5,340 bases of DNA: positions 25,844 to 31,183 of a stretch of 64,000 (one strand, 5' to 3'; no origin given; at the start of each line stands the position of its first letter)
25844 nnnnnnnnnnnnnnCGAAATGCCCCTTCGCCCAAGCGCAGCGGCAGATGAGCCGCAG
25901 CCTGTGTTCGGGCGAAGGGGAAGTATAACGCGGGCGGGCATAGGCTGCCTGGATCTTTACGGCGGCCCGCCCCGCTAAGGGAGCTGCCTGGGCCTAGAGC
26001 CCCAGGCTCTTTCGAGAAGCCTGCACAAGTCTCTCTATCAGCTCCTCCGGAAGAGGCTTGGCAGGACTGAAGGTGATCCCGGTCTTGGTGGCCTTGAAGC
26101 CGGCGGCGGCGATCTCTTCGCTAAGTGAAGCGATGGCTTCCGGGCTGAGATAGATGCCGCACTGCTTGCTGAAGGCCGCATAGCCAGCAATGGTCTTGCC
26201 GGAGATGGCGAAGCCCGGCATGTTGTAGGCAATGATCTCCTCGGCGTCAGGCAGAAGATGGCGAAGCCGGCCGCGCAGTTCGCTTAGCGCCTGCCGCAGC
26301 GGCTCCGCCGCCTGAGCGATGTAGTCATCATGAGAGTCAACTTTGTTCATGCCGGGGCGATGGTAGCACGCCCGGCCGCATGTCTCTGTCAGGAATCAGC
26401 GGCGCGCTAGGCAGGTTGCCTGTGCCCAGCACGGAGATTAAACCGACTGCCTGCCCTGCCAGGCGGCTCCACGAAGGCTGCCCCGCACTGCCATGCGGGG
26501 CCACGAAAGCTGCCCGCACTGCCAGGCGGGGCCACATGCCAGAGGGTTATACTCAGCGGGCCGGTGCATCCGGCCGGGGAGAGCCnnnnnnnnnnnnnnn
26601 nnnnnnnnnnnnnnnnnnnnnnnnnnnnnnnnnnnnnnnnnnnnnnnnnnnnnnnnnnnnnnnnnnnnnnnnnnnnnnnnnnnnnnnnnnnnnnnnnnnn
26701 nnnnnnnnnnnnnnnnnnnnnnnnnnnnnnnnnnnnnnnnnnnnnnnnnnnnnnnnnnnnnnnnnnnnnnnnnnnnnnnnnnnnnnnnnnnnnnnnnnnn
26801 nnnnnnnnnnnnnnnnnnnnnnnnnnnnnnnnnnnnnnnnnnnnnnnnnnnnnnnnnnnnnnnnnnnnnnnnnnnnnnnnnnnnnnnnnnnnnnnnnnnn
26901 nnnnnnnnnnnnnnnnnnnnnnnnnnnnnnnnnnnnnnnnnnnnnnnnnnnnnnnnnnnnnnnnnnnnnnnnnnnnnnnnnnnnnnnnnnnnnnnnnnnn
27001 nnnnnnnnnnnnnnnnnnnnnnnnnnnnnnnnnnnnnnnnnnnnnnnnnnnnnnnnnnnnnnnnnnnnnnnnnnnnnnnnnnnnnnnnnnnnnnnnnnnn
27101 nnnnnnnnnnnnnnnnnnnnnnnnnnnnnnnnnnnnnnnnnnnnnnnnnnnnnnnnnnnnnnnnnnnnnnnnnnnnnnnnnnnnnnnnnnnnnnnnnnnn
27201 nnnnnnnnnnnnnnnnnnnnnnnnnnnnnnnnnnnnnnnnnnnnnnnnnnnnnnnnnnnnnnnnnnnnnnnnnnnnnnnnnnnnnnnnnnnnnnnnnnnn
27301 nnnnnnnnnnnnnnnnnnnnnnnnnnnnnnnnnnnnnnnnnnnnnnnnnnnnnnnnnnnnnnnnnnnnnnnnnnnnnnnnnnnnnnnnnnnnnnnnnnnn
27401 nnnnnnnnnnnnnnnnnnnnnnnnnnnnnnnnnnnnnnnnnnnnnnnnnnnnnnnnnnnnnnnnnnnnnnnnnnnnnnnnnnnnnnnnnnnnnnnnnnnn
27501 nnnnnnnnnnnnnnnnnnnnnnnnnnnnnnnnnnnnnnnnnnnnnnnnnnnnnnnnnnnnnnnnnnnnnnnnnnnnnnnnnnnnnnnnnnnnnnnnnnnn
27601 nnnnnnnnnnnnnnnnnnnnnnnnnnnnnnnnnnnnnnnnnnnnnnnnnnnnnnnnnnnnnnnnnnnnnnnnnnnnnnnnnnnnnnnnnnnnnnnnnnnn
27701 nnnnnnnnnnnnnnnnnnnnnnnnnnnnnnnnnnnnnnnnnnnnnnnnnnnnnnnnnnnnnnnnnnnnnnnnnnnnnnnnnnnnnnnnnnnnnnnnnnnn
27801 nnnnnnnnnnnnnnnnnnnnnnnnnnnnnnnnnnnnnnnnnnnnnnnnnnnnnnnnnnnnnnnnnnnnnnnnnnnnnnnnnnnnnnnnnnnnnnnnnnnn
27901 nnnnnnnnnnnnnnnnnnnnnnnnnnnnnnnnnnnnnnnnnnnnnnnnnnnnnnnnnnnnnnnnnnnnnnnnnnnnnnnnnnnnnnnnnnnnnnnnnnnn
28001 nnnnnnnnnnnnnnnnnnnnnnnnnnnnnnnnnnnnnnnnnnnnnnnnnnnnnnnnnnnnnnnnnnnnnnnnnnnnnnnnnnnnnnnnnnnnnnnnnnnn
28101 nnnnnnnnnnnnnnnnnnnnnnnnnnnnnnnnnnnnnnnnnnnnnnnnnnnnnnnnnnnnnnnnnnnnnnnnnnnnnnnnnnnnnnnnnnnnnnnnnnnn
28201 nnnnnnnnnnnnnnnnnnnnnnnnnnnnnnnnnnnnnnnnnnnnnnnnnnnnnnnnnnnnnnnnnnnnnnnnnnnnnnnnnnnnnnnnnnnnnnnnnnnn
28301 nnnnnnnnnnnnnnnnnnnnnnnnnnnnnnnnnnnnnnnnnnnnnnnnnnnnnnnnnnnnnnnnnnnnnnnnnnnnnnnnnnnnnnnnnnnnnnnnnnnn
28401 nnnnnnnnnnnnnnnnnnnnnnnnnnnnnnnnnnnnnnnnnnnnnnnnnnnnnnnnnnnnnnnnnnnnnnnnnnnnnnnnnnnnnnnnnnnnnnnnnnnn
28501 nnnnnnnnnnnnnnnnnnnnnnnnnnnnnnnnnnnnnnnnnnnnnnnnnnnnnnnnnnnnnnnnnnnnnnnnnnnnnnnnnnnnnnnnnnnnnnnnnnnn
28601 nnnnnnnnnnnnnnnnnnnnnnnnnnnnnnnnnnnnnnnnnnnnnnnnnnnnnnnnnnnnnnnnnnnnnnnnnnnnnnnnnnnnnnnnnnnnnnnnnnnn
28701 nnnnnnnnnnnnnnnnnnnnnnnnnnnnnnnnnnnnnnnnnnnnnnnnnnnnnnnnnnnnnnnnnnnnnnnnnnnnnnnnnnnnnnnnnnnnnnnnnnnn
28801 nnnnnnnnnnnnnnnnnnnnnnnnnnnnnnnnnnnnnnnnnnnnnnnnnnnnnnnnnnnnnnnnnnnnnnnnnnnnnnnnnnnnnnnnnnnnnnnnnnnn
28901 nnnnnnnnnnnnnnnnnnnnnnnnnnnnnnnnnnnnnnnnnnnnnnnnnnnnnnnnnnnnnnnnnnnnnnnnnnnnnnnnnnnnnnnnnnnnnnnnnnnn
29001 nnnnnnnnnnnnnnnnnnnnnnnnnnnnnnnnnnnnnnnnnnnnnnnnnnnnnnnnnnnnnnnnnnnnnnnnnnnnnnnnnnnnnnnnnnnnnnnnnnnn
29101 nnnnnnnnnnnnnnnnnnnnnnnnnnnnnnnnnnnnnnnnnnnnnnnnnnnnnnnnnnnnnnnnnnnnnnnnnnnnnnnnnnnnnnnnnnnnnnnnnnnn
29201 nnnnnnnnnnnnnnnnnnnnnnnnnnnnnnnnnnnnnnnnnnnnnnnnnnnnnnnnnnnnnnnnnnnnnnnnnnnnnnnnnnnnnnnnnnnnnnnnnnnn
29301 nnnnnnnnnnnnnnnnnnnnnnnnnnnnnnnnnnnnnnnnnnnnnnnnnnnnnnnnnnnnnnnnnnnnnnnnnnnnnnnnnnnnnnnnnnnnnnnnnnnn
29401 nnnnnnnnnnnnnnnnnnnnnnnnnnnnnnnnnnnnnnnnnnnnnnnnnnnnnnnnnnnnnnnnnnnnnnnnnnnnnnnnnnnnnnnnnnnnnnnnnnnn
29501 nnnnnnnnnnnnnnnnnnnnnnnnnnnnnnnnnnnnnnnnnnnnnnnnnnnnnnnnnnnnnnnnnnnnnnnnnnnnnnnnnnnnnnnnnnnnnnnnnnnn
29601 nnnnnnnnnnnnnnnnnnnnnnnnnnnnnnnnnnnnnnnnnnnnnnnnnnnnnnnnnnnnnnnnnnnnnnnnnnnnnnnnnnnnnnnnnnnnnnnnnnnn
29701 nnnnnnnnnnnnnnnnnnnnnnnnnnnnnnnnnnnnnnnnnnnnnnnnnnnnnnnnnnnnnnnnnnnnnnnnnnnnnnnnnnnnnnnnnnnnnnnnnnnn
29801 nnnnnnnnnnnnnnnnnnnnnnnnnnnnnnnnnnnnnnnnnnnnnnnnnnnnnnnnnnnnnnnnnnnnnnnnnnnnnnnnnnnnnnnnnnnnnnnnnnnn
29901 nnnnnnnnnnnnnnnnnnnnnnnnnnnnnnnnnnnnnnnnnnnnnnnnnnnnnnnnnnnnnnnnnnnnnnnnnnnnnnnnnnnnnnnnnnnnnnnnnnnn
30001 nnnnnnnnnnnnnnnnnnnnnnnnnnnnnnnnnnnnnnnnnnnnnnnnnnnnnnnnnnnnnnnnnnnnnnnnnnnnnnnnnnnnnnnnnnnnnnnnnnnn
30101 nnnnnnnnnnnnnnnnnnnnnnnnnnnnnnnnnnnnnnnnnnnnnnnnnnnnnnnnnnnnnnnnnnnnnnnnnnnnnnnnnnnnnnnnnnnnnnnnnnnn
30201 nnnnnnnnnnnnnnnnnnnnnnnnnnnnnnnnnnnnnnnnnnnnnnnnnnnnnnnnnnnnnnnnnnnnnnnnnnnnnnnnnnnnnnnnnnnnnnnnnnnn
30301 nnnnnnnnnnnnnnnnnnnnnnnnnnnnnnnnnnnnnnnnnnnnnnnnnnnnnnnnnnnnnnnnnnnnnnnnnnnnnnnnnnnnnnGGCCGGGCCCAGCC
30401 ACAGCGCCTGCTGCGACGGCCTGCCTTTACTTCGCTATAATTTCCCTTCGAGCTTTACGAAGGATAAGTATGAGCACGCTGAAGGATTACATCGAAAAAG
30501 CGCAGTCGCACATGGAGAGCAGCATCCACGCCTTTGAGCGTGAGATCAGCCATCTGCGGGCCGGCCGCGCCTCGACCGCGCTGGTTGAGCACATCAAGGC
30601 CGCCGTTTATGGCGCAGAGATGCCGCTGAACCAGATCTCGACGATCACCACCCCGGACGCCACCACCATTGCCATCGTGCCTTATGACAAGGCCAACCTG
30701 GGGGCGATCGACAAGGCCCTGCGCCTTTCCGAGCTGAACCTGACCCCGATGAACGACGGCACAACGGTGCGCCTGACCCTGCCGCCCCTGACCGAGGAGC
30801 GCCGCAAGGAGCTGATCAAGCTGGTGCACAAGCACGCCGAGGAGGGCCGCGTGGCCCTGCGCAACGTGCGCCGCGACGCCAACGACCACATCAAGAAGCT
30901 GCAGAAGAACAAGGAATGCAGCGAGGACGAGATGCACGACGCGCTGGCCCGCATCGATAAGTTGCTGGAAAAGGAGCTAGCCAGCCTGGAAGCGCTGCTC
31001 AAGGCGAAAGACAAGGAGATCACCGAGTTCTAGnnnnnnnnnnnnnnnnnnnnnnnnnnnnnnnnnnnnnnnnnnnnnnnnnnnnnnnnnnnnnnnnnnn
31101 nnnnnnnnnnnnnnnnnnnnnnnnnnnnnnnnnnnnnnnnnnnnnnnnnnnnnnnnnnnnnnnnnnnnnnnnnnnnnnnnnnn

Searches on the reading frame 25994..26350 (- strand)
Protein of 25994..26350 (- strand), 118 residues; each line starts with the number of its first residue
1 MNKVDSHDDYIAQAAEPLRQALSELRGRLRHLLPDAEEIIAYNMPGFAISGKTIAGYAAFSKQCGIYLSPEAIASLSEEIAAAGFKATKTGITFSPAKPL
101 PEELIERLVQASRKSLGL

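Call 16: search_protein_families(library=pfam, proteins=[window:25994-26350:-])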
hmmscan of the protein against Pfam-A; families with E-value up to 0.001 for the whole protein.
window:25994-26350:- (118 aa): 1 family
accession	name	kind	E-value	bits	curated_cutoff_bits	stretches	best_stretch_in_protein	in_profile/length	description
PF08818.16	DUF1801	-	2.7e-11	44.1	27.2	1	19-111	2-83/85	Domain of unknown function (DU1801)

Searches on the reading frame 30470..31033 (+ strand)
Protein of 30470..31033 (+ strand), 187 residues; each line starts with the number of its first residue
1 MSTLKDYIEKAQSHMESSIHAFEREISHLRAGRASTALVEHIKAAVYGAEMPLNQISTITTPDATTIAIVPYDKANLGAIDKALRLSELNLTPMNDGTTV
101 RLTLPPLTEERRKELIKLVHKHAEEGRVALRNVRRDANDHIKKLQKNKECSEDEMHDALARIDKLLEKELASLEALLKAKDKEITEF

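Call 16: search_protein_families(library=pfam, proteins=[window:30470-31033:+])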
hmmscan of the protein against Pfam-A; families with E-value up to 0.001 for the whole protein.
window:30470-31033:+ (187 aa): 1 family
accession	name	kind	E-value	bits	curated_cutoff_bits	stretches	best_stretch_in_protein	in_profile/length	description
PF01765.24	RRF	-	1e-56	191.7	29.7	1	22-184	1-163/164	Ribosome recycling factor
